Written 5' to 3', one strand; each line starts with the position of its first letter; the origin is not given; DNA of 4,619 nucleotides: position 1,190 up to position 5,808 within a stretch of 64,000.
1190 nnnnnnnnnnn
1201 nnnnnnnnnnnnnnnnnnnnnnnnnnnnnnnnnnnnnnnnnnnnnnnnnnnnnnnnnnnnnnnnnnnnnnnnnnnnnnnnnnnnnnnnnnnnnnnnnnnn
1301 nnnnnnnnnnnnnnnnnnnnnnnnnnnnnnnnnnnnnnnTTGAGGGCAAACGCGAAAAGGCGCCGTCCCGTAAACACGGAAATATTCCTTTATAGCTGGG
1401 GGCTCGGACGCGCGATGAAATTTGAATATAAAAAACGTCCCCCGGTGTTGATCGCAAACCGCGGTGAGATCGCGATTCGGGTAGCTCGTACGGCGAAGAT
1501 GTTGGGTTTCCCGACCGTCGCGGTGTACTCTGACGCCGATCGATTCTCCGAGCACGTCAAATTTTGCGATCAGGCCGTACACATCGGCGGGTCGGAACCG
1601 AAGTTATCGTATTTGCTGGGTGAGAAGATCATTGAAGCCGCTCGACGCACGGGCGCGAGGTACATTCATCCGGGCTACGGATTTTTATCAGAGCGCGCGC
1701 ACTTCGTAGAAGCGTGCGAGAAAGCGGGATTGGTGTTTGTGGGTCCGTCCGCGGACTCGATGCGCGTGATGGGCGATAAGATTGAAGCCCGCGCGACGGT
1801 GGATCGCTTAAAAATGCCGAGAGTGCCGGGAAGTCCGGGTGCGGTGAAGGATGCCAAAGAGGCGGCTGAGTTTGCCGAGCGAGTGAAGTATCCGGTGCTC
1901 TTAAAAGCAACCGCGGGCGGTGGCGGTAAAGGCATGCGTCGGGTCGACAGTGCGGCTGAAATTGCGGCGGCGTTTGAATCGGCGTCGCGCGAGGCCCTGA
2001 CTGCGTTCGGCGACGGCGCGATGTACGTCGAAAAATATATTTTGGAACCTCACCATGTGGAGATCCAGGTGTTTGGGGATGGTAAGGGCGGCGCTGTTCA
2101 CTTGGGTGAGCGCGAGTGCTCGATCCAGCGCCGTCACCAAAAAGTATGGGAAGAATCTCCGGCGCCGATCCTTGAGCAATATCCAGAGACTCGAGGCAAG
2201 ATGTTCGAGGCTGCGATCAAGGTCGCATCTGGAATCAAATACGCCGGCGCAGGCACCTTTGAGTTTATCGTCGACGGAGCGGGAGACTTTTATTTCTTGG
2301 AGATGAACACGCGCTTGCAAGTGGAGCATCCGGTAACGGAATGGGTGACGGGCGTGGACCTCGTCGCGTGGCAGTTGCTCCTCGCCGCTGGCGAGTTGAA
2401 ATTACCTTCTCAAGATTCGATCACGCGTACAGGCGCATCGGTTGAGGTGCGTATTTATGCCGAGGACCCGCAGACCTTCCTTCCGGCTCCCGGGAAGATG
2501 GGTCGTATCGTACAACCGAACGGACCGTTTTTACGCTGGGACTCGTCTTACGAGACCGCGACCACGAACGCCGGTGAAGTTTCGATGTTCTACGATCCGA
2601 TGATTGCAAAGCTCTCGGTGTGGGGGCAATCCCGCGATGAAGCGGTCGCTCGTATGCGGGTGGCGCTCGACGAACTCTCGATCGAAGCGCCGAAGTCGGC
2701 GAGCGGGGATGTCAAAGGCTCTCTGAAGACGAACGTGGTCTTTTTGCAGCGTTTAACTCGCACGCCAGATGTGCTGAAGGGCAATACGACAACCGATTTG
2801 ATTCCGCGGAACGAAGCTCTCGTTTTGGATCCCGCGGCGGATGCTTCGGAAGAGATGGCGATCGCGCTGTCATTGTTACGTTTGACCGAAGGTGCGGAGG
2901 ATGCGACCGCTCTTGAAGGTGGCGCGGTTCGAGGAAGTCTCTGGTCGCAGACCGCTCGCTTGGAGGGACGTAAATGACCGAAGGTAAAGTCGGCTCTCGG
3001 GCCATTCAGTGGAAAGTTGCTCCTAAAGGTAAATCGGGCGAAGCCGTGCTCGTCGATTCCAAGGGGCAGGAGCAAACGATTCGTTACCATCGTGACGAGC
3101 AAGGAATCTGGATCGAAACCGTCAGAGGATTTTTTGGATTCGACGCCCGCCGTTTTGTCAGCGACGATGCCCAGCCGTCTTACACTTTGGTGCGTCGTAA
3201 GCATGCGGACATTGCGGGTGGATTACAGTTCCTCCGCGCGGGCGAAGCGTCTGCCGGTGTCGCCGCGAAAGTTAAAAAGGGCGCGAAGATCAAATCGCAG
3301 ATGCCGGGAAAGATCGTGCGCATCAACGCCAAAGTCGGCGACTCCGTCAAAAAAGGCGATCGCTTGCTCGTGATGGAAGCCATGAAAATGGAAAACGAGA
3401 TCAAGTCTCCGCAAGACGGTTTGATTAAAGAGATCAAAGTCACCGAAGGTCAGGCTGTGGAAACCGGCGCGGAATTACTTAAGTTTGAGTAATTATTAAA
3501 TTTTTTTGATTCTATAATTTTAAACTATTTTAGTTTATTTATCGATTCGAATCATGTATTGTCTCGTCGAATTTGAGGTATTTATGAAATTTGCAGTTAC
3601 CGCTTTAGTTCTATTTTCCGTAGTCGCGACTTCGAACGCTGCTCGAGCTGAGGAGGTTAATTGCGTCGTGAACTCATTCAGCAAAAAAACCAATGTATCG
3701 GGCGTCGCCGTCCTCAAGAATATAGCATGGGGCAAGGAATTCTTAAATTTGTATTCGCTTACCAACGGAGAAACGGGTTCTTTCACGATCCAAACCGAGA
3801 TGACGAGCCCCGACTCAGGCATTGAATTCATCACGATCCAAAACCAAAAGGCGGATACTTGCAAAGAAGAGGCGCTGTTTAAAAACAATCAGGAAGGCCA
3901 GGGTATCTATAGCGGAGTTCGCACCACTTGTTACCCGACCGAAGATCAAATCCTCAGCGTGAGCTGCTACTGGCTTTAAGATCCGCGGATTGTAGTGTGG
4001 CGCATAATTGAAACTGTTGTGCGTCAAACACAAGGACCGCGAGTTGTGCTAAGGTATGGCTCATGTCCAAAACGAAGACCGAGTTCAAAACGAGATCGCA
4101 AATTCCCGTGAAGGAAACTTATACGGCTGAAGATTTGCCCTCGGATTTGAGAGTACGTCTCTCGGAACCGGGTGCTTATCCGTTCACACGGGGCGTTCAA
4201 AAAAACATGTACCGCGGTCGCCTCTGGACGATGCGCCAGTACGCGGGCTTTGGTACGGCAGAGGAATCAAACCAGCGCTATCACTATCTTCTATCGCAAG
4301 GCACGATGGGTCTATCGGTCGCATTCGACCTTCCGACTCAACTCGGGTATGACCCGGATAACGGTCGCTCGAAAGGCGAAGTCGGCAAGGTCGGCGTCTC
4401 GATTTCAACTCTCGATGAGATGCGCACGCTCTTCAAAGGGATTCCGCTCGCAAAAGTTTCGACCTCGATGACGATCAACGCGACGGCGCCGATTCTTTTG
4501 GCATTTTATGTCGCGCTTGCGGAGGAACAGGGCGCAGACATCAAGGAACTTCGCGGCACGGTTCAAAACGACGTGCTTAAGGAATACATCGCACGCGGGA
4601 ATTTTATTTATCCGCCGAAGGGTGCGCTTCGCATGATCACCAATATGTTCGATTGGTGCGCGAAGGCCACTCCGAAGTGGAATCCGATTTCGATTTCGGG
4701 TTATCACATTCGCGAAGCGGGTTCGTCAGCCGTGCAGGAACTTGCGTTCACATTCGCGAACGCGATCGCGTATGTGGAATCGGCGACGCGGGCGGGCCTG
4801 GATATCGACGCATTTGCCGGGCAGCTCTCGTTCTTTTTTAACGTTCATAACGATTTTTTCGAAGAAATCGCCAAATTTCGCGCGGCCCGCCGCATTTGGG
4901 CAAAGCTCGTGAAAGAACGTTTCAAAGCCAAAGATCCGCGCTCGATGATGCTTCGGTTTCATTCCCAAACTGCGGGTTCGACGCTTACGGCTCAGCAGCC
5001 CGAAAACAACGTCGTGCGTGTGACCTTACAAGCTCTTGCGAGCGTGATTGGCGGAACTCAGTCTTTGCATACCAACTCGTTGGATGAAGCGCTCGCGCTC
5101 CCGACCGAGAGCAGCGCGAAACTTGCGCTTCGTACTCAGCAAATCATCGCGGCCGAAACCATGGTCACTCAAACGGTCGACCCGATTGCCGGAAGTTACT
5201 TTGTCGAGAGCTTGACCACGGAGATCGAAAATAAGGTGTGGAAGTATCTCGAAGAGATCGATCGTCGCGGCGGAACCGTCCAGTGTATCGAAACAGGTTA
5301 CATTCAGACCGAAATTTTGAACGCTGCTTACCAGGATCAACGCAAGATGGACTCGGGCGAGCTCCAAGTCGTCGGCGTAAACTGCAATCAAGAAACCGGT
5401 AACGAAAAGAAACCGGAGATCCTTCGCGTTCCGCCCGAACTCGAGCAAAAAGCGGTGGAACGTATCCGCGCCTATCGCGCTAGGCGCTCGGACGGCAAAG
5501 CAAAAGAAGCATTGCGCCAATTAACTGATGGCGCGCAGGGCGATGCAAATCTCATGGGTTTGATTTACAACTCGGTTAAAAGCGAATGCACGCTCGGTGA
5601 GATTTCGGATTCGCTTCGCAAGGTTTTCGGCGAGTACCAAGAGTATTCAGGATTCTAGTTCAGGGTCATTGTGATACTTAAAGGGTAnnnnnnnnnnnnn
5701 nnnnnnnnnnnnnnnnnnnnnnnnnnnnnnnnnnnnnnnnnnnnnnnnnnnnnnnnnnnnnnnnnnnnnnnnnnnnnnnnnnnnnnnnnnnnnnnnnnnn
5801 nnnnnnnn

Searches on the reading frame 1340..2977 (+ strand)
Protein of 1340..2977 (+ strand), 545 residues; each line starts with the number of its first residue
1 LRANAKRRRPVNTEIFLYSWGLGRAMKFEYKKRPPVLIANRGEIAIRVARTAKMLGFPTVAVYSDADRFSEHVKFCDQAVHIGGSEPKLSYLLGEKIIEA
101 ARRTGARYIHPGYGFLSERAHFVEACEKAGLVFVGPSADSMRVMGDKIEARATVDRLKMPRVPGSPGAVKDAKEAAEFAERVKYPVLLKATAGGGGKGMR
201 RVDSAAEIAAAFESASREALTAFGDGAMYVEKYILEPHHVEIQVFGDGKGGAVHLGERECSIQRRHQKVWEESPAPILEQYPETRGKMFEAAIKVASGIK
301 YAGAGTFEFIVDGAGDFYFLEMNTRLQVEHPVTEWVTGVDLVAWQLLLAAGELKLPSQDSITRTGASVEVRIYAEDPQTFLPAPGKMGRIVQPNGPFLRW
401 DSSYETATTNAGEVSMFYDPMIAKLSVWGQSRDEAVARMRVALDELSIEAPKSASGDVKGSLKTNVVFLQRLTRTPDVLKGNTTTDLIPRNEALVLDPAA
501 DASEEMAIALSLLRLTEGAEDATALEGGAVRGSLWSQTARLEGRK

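Call 13: search_protein_families(library=pfam, proteins=[window:1340-2977:+], max_evalue=0.001)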
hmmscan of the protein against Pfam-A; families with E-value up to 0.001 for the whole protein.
window:1340-2977:+ (545 aa): 5 families
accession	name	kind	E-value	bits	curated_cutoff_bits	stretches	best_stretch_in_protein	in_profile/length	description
PF02786.22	CPSase_L_D2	-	1.8e-67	227.4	19.8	1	146-352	1-206/211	Carbamoyl-phosphate synthase L chain, ATP binding domain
PF00289.28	Biotin_carb_N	-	5.5e-39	133.5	25.5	1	36-141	5-110/110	Biotin carboxylase, N-terminal domain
PF02785.25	Biotin_carb_C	-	1.2e-25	90.1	32.4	1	369-488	1-106/108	Biotin carboxylase C-terminal domain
PF07478.18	Dala_Dala_lig_C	-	1e-09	38.6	24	1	173-324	26-174/204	D-ala D-ala ligase C-terminus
PF02222.28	ATP-grasp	-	2.1e-06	28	27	1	168-313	15-151/179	ATP-grasp domain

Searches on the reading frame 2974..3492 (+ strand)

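Call 13: search_protein_families(library=pfam, proteins=[window:2974-3492:+], max_evalue=0.001)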
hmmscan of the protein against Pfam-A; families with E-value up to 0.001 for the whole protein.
window:2974-3492:+ (172 aa): 5 families
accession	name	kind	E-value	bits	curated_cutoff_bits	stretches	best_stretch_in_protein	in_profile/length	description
PF00364.28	Biotin_lipoyl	-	1.9e-20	72.9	22.1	1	105-170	2-72/73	Biotin-requiring enzyme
PF13533.13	Biotin_lipoyl_2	-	4.2e-13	49.2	29.8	2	105-134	2-31/32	Biotin-lipoyl like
PF16576.10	HlyD_D23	-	1.1e-07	31.8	30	0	139-170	107-138/214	Barrel-sandwich domain of CusB or HlyD membrane-fusion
PF13437.12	HlyD_3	-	8.5e-07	30.1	22.2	0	143-170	2-29/106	HlyD family secretion protein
PF01597.25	GCV_H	-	0.00078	19.8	22.2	0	107-154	26-74/122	Glycine cleavage H-protein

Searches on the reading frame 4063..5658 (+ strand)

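Call 13: search_protein_families(library=pfam, proteins=[window:4063-5658:+], max_evalue=0.001)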
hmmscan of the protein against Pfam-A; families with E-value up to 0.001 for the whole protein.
window:4063-5658:+ (531 aa): 1 family
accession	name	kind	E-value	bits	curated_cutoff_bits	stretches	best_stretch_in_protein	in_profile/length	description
PF01642.28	MM_CoA_mutase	-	2.8e-221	735.9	22.1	1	9-523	1-512/512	Methylmalonyl-CoA mutase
